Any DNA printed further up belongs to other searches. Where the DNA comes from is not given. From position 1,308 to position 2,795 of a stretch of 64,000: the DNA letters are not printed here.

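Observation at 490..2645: Membrane protein / ferredoxin / geranylgeranyl-reductase cassette: a possible dedicated isoprenoid-saturation module in an FCB-type bacterium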

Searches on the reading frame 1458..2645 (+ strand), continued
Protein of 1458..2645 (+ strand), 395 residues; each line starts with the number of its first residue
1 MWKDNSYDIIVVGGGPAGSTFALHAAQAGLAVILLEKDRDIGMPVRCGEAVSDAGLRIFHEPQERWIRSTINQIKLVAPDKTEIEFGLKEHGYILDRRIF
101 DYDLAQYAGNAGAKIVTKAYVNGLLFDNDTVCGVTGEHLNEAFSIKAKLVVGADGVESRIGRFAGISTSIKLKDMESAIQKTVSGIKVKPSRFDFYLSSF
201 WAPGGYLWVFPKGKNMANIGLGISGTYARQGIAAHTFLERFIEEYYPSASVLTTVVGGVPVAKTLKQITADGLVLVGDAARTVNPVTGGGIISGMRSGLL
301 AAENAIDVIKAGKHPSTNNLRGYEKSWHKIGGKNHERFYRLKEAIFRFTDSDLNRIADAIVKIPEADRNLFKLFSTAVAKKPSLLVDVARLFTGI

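Call 14: find_homologous_proteins(query=window:1458-2645:+, max_evalue=1e-20)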
Query window:1458-2645:+ (395 aa): 3367 proteins with E <= 1e-20 among 8000 candidates; the best 120 are listed.
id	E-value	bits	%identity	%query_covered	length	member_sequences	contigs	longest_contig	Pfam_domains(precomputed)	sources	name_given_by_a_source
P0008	2.0e-261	885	100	100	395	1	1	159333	PF01266.31,PF22578.3,PF13450.13,PF00890.31,PF07992.21,PF04820.21,PF05834.19,PF01134.29,PF01494.26,PF12831.14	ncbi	-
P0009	6.2e-224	761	83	100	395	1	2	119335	PF01266.31,PF22578.3,PF13450.13,PF00890.31,PF07992.21,PF04820.21,PF05834.19,PF01494.26,PF12831.14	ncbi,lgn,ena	-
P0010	1.0e-218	744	83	100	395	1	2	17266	PF01266.31,PF22578.3,PF13450.13,PF00890.31,PF07992.21,PF04820.21,PF05834.19,PF01134.29,PF01494.26,PF12831.14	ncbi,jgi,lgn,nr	ncbi:MAG: NAD(P)/FAD-dependent oxidoreductase [Candidatus Marinimicrobia bacterium]|nr:NAD(P)/FAD-de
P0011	1.0e-217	741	82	100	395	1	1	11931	PF01266.31,PF22578.3,PF13450.13,PF00890.31,PF07992.21,PF04820.21,PF05834.19,PF01494.26,PF12831.14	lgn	-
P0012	5.6e-208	709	78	100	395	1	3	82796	PF01266.31,PF22578.3,PF13450.13,PF00890.31,PF07992.21,PF04820.21,PF05834.19,PF01134.29,PF01494.26,PF12831.14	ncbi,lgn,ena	-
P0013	1.2e-201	688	76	100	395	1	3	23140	PF01946.24,PF01266.31,PF22578.3,PF13450.13,PF00890.31,PF07992.21,PF05834.19,PF01494.26,PF12831.14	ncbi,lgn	ncbi:MAG: NAD(P)/FAD-dependent oxidoreductase [Fidelibacterota bacterium]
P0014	7.9e-200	682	75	100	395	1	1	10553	PF01946.24,PF01266.31,PF22578.3,PF13450.13,PF00890.31,PF07992.21,PF04820.21,PF05834.19,PF01494.26,PF12831.14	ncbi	-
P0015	1.3e-194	665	74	100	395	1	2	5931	PF01946.24,PF01266.31,PF22578.3,PF13450.13,PF00890.31,PF07992.21,PF03486.21,PF04820.21,PF05834.19,PF01494.26,PF12831.14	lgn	-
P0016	3.0e-194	663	72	100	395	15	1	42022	PF01266.31,PF22578.3,PF13450.13,PF00890.31,PF03486.21,PF05834.19,PF01494.26,PF12831.14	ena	-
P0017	7.1e-194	662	73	100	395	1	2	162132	PF01266.31,PF22578.3,PF13450.13,PF00890.31,PF07992.21,PF03486.21,PF05834.19,PF01494.26,PF12831.14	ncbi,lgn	-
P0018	1.0e-192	658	74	99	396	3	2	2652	PF01266.31,PF22578.3,PF13450.13,PF00890.31,PF07992.21,PF03486.21,PF04820.21,PF05834.19,PF01134.29,PF01494.26,PF12831.14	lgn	-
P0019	2.9e-192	657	72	100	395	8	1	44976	PF01946.24,PF01266.31,PF22578.3,PF13450.13,PF00890.31,PF07992.21,PF03486.21,PF04820.21,PF05834.19,PF01494.26,PF12831.14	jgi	jgi:digeranylgeranylglycerophospholipid reductase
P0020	1.2e-191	655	71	100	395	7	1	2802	PF01266.31,PF22578.3,PF13450.13,PF00890.31,PF07992.21,PF03486.21,PF05834.19,PF01494.26,PF12831.14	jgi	-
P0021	1.4e-191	655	72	100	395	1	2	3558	PF01946.24,PF01266.31,PF22578.3,PF13450.13,PF00890.31,PF07992.21,PF03486.21,PF05834.19,PF01494.26,PF12831.14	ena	-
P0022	2.3e-190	651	71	100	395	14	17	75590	PF01946.24,PF01266.31,PF22578.3,PF13450.13,PF00890.31,PF07992.21,PF03486.21,PF05834.19,PF01494.26,PF12831.14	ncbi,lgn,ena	-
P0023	6.9e-190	649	73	100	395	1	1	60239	PF01266.31,PF22578.3,PF13450.13,PF00890.31,PF07992.21,PF03486.21,PF05834.19,PF01494.26,PF12831.14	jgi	-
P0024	8.9e-190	649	72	100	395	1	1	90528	PF01946.24,PF01266.31,PF22578.3,PF13450.13,PF00890.31,PF07992.21,PF03486.21,PF05834.19,PF01494.26,PF12831.14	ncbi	ncbi:MAG: NAD(P)/FAD-dependent oxidoreductase [Candidatus Neomarinimicrobiota bacterium]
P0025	8.3e-188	642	70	100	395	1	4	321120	PF01946.24,PF01266.31,PF22578.3,PF13450.13,PF00890.31,PF07992.21,PF03486.21,PF05834.19,PF01134.29,PF01494.26,PF12831.14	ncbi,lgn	-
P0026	8.1e-187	639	71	100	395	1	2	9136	PF01946.24,PF01266.31,PF22578.3,PF13450.13,PF03486.21,PF01494.26,PF12831.14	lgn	-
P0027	1.0e-186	639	71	100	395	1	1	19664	PF01946.24,PF01266.31,PF22578.3,PF13450.13,PF00890.31,PF04820.21,PF05834.19,PF01494.26,PF12831.14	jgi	jgi:digeranylgeranylglycerophospholipid reductase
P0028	5.0e-186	636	71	100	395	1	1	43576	PF01266.31,PF22578.3,PF13450.13,PF00890.31,PF04820.21,PF05834.19,PF01494.26,PF12831.14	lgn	-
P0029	7.0e-186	636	70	100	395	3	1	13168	PF01946.24,PF01266.31,PF22578.3,PF13450.13,PF00890.31,PF07992.21,PF03486.21,PF04820.21,PF05834.19,PF01494.26,PF12831.14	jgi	jgi:digeranylgeranylglycerophospholipid reductase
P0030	7.5e-185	632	72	99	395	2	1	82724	PF01946.24,PF01266.31,PF22578.3,PF13450.13,PF05834.19,PF01494.26,PF12831.14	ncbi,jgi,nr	ncbi:MAG: NAD(P)/FAD-dependent oxidoreductase [FCB group bacterium]|nr:NAD(P)/FAD-dependent oxidored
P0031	4.8e-184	630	71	100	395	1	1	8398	PF01266.31,PF22578.3,PF13450.13,PF00890.31,PF05834.19,PF01494.26,PF12831.14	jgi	-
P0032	1.8e-183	628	71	100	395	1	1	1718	PF01266.31,PF22578.3,PF13450.13,PF00890.31,PF05834.19,PF01494.26,PF12831.14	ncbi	-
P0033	4.4e-183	627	71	100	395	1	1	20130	PF01266.31,PF22578.3,PF13450.13,PF00890.31,PF05834.19,PF01494.26,PF12831.14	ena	-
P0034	4.6e-183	627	71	100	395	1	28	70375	PF01266.31,PF22578.3,PF13450.13,PF00890.31,PF05834.19,PF01494.26,PF12831.14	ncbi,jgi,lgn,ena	jgi:digeranylgeranylglycerophospholipid reductase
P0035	5.9e-183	626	71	100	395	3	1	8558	PF01266.31,PF22578.3,PF13450.13,PF00890.31,PF05834.19,PF01494.26,PF12831.14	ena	-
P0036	5.9e-183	626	71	100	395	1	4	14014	PF01266.31,PF22578.3,PF13450.13,PF00890.31,PF05834.19,PF01494.26,PF12831.14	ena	-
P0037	6.0e-183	626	71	100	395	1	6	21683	PF01266.31,PF22578.3,PF13450.13,PF00890.31,PF05834.19,PF01494.26,PF12831.14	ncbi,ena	-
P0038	6.3e-183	626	71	100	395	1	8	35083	PF01266.31,PF22578.3,PF13450.13,PF00890.31,PF05834.19,PF01494.26,PF12831.14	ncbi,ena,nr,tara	ncbi:MAG: NAD(P)/FAD-dependent oxidoreductase [Candidatus Marinimicrobia bacterium]|nr:NAD(P)/FAD-de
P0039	6.3e-183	626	71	100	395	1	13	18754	PF01266.31,PF22578.3,PF13450.13,PF00890.31,PF05834.19,PF01494.26,PF12831.14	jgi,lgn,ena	jgi:digeranylgeranylglycerophospholipid reductase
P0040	7.7e-183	626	71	100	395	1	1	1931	PF01266.31,PF22578.3,PF13450.13,PF00890.31,PF05834.19,PF01494.26,PF12831.14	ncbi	-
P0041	8.0e-183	626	71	100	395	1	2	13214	PF01266.31,PF22578.3,PF13450.13,PF00890.31,PF05834.19,PF01494.26,PF12831.14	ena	-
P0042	8.1e-183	626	71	100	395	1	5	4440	PF01266.31,PF22578.3,PF13450.13,PF00890.31,PF05834.19,PF01494.26,PF12831.14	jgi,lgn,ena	jgi:digeranylgeranylglycerophospholipid reductase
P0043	1.1e-182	625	71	100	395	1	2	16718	PF01266.31,PF22578.3,PF13450.13,PF00890.31,PF05834.19,PF01494.26,PF12831.14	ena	-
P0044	1.6e-182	625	68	99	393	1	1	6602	PF01946.24,PF01266.31,PF22578.3,PF13450.13,PF00890.31,PF03486.21,PF05834.19,PF01494.26,PF12831.14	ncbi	-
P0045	1.7e-182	625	71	100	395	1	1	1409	PF01266.31,PF22578.3,PF13450.13,PF01494.26,PF12831.14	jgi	jgi:digeranylgeranylglycerophospholipid reductase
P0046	3.5e-182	624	70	100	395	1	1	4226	PF01266.31,PF22578.3,PF13450.13,PF00890.31,PF01494.26,PF12831.14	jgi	jgi:digeranylgeranylglycerophospholipid reductase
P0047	3.5e-182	624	71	100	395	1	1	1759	PF01266.31,PF22578.3,PF13450.13,PF00890.31,PF05834.19,PF01494.26,PF12831.14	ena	-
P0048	5.0e-182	623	71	100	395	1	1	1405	PF22578.3,PF13450.13,PF01494.26,PF12831.14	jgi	jgi:digeranylgeranylglycerophospholipid reductase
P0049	7.4e-182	623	70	100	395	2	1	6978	PF01266.31,PF22578.3,PF13450.13,PF00890.31,PF05834.19,PF01494.26,PF12831.14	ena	-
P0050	2.8e-181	621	69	100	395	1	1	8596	PF01266.31,PF22578.3,PF13450.13,PF00890.31,PF05834.19,PF01494.26,PF12831.14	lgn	-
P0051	5.8e-181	620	70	100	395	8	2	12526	PF01266.31,PF22578.3,PF13450.13,PF00890.31,PF07992.21,PF05834.19,PF01134.29,PF01494.26,PF12831.14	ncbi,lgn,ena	-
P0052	2.3e-180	618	70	100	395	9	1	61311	PF01266.31,PF22578.3,PF13450.13,PF00890.31,PF05834.19,PF01494.26,PF12831.14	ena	-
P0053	2.8e-180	617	70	100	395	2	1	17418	PF01946.24,PF01266.31,PF22578.3,PF13450.13,PF00890.31,PF13738.13,PF01494.26,PF12831.14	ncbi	-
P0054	1.7e-179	615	70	100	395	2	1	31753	PF01946.24,PF01266.31,PF22578.3,PF13450.13,PF00890.31,PF13738.13,PF05834.19,PF01494.26,PF12831.14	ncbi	ncbi:NAD(P)/FAD-dependent oxidoreductase [Candidatus Neomarinimicrobiota bacterium]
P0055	2.6e-179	614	70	98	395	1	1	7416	PF01266.31,PF22578.3,PF13450.13,PF00890.31,PF07992.21,PF05834.19,PF01494.26,PF12831.14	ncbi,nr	ncbi:MAG: NAD(P)/FAD-dependent oxidoreductase [Candidatus Neomarinimicrobiota bacterium]|nr:MAG: NAD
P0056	4.2e-179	614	68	100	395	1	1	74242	PF01266.31,PF22578.3,PF13450.13,PF00890.31,PF05834.19,PF01494.26,PF12831.14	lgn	-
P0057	4.3e-178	610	68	100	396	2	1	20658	PF01266.31,PF22578.3,PF13450.13,PF00890.31,PF07992.21,PF03486.21,PF04820.21,PF05834.19,PF01494.26,PF12831.14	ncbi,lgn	ncbi:MAG: NAD(P)/FAD-dependent oxidoreductase [Fidelibacterota bacterium]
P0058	5.5e-178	610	69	100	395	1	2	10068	PF01946.24,PF01266.31,PF22578.3,PF13450.13,PF00890.31,PF05834.19,PF01494.26,PF12831.14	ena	-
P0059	6.4e-178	610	68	100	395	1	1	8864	PF01266.31,PF22578.3,PF13450.13,PF00890.31,PF01494.26,PF12831.14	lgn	-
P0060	7.5e-178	609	68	100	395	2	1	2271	PF01946.24,PF01266.31,PF22578.3,PF13450.13,PF00890.31,PF03486.21,PF04820.21,PF05834.19,PF01494.26,PF12831.14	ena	-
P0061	1.4e-177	609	68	100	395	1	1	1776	PF01946.24,PF01266.31,PF22578.3,PF13450.13,PF00890.31,PF05834.19,PF01494.26,PF12831.14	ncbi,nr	ncbi:MAG TPA: NAD(P)/FAD-dependent oxidoreductase [Candidatus Marinimicrobia bacterium]|nr:NAD(P)/FA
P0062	1.6e-177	608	68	100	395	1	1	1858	PF01946.24,PF01266.31,PF22578.3,PF13450.13,PF00890.31,PF04820.21,PF05834.19,PF01494.26,PF12831.14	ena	-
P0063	1.9e-177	608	68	100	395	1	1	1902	PF01946.24,PF01266.31,PF22578.3,PF13450.13,PF00890.31,PF05834.19,PF01494.26,PF12831.14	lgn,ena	-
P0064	2.0e-177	608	68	100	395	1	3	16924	PF01946.24,PF01266.31,PF22578.3,PF13450.13,PF00890.31,PF05834.19,PF01494.26,PF12831.14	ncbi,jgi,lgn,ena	-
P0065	4.0e-177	607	68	100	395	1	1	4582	PF01946.24,PF01266.31,PF22578.3,PF13450.13,PF00890.31,PF05834.19,PF01494.26,PF12831.14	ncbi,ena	-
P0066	8.3e-177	606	68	100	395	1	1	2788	PF01946.24,PF01266.31,PF22578.3,PF13450.13,PF00890.31,PF05834.19,PF01494.26,PF12831.14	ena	-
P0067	9.5e-177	606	68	100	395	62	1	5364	PF01946.24,PF01266.31,PF22578.3,PF13450.13,PF00890.31,PF05834.19,PF01494.26,PF12831.14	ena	-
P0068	1.2e-176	606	68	100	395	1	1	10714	PF01946.24,PF01266.31,PF22578.3,PF13450.13,PF00890.31,PF05834.19,PF01494.26,PF12831.14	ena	-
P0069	1.3e-176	605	68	100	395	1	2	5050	PF01946.24,PF01266.31,PF22578.3,PF13450.13,PF00890.31,PF05834.19,PF01494.26,PF12831.14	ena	-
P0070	1.4e-176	605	68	100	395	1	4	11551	PF01946.24,PF01266.31,PF22578.3,PF13450.13,PF00890.31,PF05834.19,PF01494.26,PF12831.14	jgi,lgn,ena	jgi:digeranylgeranylglycerophospholipid reductase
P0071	1.5e-176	605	68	100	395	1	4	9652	PF01946.24,PF01266.31,PF22578.3,PF13450.13,PF00890.31,PF05834.19,PF01494.26,PF12831.14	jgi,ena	-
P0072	1.8e-176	605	68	100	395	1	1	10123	PF01946.24,PF01266.31,PF22578.3,PF13450.13,PF00890.31,PF04820.21,PF05834.19,PF01494.26,PF12831.14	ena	-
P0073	2.3e-176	605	68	100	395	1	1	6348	PF01946.24,PF01266.31,PF22578.3,PF13450.13,PF00890.31,PF04820.21,PF05834.19,PF01494.26,PF12831.14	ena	-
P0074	2.6e-176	604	68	100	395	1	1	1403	PF01946.24,PF01266.31,PF22578.3,PF13450.13,PF00890.31,PF04820.21,PF05834.19,PF01494.26,PF12831.14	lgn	-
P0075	5.2e-176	603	68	100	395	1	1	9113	PF01946.24,PF01266.31,PF22578.3,PF13450.13,PF00890.31,PF05834.19,PF01494.26,PF12831.14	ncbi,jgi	-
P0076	8.2e-176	603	67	100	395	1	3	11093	PF01946.24,PF01266.31,PF22578.3,PF13450.13,PF00890.31,PF01494.26,PF12831.14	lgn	-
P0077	1.0e-175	602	68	100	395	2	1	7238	PF01946.24,PF01266.31,PF22578.3,PF13450.13,PF00890.31,PF04820.21,PF05834.19,PF01494.26,PF12831.14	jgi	-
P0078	1.4e-175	602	69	98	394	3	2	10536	PF01946.24,PF01266.31,PF22578.3,PF13450.13,PF00890.31,PF07992.21,PF05834.19,PF01494.26,PF12831.14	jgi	-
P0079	1.6e-175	602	68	100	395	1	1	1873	PF01266.31,PF22578.3,PF13450.13,PF05834.19,PF01494.26,PF12831.14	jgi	-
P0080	1.7e-175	602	68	98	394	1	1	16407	PF01946.24,PF01266.31,PF22578.3,PF13450.13,PF00890.31,PF07992.21,PF05834.19,PF01494.26,PF12831.14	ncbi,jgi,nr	ncbi:MAG: NAD(P)/FAD-dependent oxidoreductase [FCB group bacterium]|nr:NAD(P)/FAD-dependent oxidored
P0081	2.0e-174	598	66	100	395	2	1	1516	PF01946.24,PF01266.31,PF22578.3,PF13450.13,PF00890.31,PF07992.21,PF03486.21,PF05834.19,PF01494.26,PF12831.14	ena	-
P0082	2.0e-174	598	66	100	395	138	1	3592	PF01266.31,PF22578.3,PF13450.13,PF07992.21,PF05834.19,PF01494.26,PF12831.14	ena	-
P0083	2.4e-174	598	66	100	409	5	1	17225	PF01946.24,PF01266.31,PF22578.3,PF13450.13,PF00890.31,PF07992.21,PF04820.21,PF05834.19,PF01494.26,PF12831.14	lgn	-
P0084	2.8e-174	598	67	100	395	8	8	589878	PF01266.31,PF22578.3,PF13450.13,PF00890.31,PF03486.21,PF01134.29,PF01494.26,PF12831.14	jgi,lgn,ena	-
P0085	3.0e-174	598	67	100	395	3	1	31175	PF01946.24,PF01266.31,PF22578.3,PF13450.13,PF00890.31,PF05834.19,PF01494.26,PF12831.14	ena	-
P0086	4.4e-174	597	67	99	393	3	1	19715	PF01266.31,PF22578.3,PF13450.13,PF00890.31,PF05834.19,PF01494.26,PF12831.14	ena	-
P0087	7.4e-174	596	68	100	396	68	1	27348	PF01266.31,PF22578.3,PF13450.13,PF04820.21,PF05834.19,PF01494.26,PF12831.14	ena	-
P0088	7.7e-174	596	66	100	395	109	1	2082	PF01266.31,PF22578.3,PF13450.13,PF07992.21,PF05834.19,PF01494.26,PF12831.14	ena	-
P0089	9.4e-174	596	66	100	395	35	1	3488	PF01266.31,PF22578.3,PF13450.13,PF00890.31,PF05834.19,PF01134.29,PF01494.26,PF12831.14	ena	-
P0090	2.7e-173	594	65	100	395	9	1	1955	PF01266.31,PF22578.3,PF13450.13,PF07992.21,PF05834.19,PF01494.26,PF12831.14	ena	-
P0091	3.0e-173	594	67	100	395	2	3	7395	PF01266.31,PF22578.3,PF13450.13,PF03486.21,PF05834.19,PF01494.26,PF12831.14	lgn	-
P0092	5.1e-173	594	66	100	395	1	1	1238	PF01266.31,PF22578.3,PF13450.13,PF05834.19,PF01494.26,PF12831.14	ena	-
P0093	5.1e-173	594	66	100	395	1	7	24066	PF01266.31,PF22578.3,PF13450.13,PF05834.19,PF01494.26,PF12831.14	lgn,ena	-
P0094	9.7e-173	593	66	100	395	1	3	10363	PF01266.31,PF22578.3,PF13450.13,PF05834.19,PF01494.26,PF12831.14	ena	-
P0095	1.3e-172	592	65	100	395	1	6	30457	PF01266.31,PF22578.3,PF13450.13,PF05834.19,PF01494.26,PF12831.14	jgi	-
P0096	1.3e-172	592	66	100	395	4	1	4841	PF01266.31,PF22578.3,PF13450.13,PF05834.19,PF01494.26,PF12831.14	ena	-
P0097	1.5e-172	592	67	100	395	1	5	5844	PF01266.31,PF22578.3,PF13450.13,PF00890.31,PF03486.21,PF05834.19,PF01134.29,PF01494.26,PF12831.14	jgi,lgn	jgi:digeranylgeranylglycerophospholipid reductase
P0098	2.0e-172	592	67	99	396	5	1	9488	PF01266.31,PF22578.3,PF13450.13,PF01494.26,PF12831.14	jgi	-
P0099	4.8e-172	590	66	100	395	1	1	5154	PF01266.31,PF22578.3,PF13450.13,PF05834.19,PF01494.26,PF12831.14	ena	-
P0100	7.1e-172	590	68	98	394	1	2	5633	PF01946.24,PF01266.31,PF22578.3,PF13450.13,PF00890.31,PF07992.21,PF04820.21,PF05834.19,PF01494.26,PF12831.14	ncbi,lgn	ncbi:MAG: NAD(P)/FAD-dependent oxidoreductase [Fidelibacterota bacterium]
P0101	7.3e-172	590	67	100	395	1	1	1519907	PF01266.31,PF22578.3,PF13450.13,PF01494.26,PF12831.14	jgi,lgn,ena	-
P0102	1.7e-171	588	67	98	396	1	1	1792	PF01266.31,PF22578.3,PF13450.13,PF03486.21,PF05834.19,PF01494.26,PF12831.14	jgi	jgi:digeranylgeranylglycerophospholipid reductase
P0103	2.3e-171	588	67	98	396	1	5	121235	PF01266.31,PF22578.3,PF13450.13,PF03486.21,PF05834.19,PF01494.26,PF12831.14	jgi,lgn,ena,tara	jgi:digeranylgeranylglycerophospholipid reductase|tara:strand:- start:8940 stop:10130 length:1191 st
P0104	2.5e-171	588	67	98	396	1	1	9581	PF01266.31,PF22578.3,PF13450.13,PF03486.21,PF05834.19,PF01494.26,PF12831.14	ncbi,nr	ncbi:MAG: hypothetical protein CMI58_01730 [Parcubacteria group bacterium]|nr:hypothetical protein [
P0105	2.6e-171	588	67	98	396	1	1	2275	PF01266.31,PF22578.3,PF13450.13,PF03486.21,PF05834.19,PF01494.26,PF12831.14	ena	-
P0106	3.0e-171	588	67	98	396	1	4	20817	PF01266.31,PF22578.3,PF13450.13,PF03486.21,PF05834.19,PF01494.26,PF12831.14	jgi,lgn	-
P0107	3.3e-171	588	67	98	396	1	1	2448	PF01266.31,PF22578.3,PF13450.13,PF03486.21,PF05834.19,PF01494.26,PF12831.14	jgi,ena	-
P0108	4.6e-171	587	67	98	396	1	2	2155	PF01266.31,PF22578.3,PF13450.13,PF03486.21,PF05834.19,PF01494.26,PF12831.14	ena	-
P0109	6.4e-171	587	67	98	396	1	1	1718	PF01266.31,PF22578.3,PF13450.13,PF03486.21,PF05834.19,PF01494.26,PF12831.14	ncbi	-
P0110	7.7e-171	586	67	98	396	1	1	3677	PF01266.31,PF22578.3,PF13450.13,PF03486.21,PF05834.19,PF01494.26,PF12831.14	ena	-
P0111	1.0e-170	586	67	98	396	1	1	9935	PF01266.31,PF22578.3,PF13450.13,PF03486.21,PF05834.19,PF01494.26,PF12831.14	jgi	-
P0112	3.3e-170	584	67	98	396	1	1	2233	PF01266.31,PF22578.3,PF13450.13,PF03486.21,PF05834.19,PF01494.26,PF12831.14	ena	-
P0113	4.8e-170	584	66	99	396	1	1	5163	PF01266.31,PF22578.3,PF13450.13,PF00890.31,PF03486.21,PF05834.19,PF01494.26,PF12831.14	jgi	-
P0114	7.7e-170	583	66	100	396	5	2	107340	PF01266.31,PF22578.3,PF13450.13,PF00890.31,PF04820.21,PF05834.19,PF01494.26,PF12831.14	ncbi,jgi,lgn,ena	-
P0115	9.4e-169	579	68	97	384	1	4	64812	PF01266.31,PF22578.3,PF13450.13,PF01494.26,PF12831.14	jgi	-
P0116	1.0e-168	579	68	97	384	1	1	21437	PF01266.31,PF22578.3,PF13450.13,PF01494.26,PF12831.14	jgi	-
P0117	1.5e-168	579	67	97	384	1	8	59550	PF01266.31,PF22578.3,PF13450.13,PF01494.26,PF12831.14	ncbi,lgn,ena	-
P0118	1.6e-168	579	67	97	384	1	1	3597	PF22578.3,PF13450.13,PF01494.26,PF12831.14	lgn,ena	-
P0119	1.7e-168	579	67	97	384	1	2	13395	PF01266.31,PF22578.3,PF13450.13,PF01494.26,PF12831.14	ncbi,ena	-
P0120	2.0e-168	578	67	97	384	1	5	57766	PF22578.3,PF13450.13,PF01494.26,PF12831.14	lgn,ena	-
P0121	2.2e-168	578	67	97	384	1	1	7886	PF01266.31,PF22578.3,PF13450.13,PF01494.26,PF12831.14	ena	-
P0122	2.4e-168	578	67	97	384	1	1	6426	PF01266.31,PF22578.3,PF13450.13,PF01494.26,PF12831.14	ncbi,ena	-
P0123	3.2e-168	578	67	97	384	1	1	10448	PF01266.31,PF22578.3,PF13450.13,PF01494.26,PF12831.14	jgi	-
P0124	3.6e-168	578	67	97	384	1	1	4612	PF01266.31,PF22578.3,PF13450.13,PF01494.26,PF12831.14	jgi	-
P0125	3.8e-168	577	67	97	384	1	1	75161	PF22578.3,PF13450.13,PF01494.26,PF12831.14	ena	-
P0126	5.0e-168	577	66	98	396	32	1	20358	PF01266.31,PF22578.3,PF13450.13,PF07992.21,PF05834.19,PF01494.26,PF12831.14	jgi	-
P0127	5.9e-168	577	67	97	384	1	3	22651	PF01266.31,PF22578.3,PF13450.13,PF01494.26,PF12831.14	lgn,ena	-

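Call 15: find_encoding_contigs(protein=P0101, flank=6000, max_places=2)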
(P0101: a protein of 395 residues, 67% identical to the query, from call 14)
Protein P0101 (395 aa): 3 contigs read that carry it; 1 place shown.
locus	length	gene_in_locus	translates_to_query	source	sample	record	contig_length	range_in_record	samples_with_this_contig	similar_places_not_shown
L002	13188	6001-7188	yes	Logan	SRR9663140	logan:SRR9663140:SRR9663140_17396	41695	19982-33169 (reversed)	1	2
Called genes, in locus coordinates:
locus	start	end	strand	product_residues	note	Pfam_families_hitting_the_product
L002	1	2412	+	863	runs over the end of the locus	PF01411:tRNA-synt_2c, PF07973:tRNA_SAD, PF02272:DHHA1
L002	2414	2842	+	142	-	PF03479:PCC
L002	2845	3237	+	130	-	PF01042:Ribonuc_L-PSP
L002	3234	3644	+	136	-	PF18935:DUF5683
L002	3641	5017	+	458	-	PF00209:SNF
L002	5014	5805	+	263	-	-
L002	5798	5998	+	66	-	PF00037:Fer4 (faint), PF12797:Fer4_2 (faint), PF13237:Fer4_10 (faint), PF14697:Fer4_21 (faint), PF12838:Fer4_7 (weak)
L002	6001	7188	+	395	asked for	PF01266:DAO (faint), PF12831:FAD_oxidored (faint), PF13450:NAD_binding_8 (faint), PF01494:FAD_binding_3, PF22578:GGR_cat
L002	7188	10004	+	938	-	PF00929:RNase_T, PF01612:DNA_pol_A_exo1 (weak), PF13482:RNase_H_2 (faint), PF00270:DEAD (weak), PF06733:DEAD_2 (weak), PF13307:Helicase_C_2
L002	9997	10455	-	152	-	-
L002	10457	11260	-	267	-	PF00491:Arginase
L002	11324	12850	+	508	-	PF00221:Lyase_aromatic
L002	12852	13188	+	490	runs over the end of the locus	PF00478:IMPDH, PF00571:CBS, PF03060:NMO, PF01070:FMN_dh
